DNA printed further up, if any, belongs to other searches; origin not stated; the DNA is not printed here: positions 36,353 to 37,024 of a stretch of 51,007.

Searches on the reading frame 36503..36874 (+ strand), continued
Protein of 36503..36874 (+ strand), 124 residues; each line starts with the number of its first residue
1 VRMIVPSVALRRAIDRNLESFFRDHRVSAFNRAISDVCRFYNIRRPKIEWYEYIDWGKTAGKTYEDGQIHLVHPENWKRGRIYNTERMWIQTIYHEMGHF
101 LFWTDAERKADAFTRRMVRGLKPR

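Call 105: search_solved_structures(query=A6, max_evalue=10, show_alignments=3)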
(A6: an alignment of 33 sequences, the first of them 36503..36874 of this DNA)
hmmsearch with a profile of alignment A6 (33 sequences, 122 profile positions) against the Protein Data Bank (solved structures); distinct sequences matched with E-value up to 10: 3.
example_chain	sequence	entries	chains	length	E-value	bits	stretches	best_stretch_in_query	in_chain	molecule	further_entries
2hkv_A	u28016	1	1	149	0.03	17.9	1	49-95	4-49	Hypothetical protein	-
2oze_A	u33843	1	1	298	1.4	12.5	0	31-71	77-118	Orf delta'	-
8iwh_3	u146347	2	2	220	1.9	12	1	51-101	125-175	Fucoxanthin chl a/c protein, lhca clade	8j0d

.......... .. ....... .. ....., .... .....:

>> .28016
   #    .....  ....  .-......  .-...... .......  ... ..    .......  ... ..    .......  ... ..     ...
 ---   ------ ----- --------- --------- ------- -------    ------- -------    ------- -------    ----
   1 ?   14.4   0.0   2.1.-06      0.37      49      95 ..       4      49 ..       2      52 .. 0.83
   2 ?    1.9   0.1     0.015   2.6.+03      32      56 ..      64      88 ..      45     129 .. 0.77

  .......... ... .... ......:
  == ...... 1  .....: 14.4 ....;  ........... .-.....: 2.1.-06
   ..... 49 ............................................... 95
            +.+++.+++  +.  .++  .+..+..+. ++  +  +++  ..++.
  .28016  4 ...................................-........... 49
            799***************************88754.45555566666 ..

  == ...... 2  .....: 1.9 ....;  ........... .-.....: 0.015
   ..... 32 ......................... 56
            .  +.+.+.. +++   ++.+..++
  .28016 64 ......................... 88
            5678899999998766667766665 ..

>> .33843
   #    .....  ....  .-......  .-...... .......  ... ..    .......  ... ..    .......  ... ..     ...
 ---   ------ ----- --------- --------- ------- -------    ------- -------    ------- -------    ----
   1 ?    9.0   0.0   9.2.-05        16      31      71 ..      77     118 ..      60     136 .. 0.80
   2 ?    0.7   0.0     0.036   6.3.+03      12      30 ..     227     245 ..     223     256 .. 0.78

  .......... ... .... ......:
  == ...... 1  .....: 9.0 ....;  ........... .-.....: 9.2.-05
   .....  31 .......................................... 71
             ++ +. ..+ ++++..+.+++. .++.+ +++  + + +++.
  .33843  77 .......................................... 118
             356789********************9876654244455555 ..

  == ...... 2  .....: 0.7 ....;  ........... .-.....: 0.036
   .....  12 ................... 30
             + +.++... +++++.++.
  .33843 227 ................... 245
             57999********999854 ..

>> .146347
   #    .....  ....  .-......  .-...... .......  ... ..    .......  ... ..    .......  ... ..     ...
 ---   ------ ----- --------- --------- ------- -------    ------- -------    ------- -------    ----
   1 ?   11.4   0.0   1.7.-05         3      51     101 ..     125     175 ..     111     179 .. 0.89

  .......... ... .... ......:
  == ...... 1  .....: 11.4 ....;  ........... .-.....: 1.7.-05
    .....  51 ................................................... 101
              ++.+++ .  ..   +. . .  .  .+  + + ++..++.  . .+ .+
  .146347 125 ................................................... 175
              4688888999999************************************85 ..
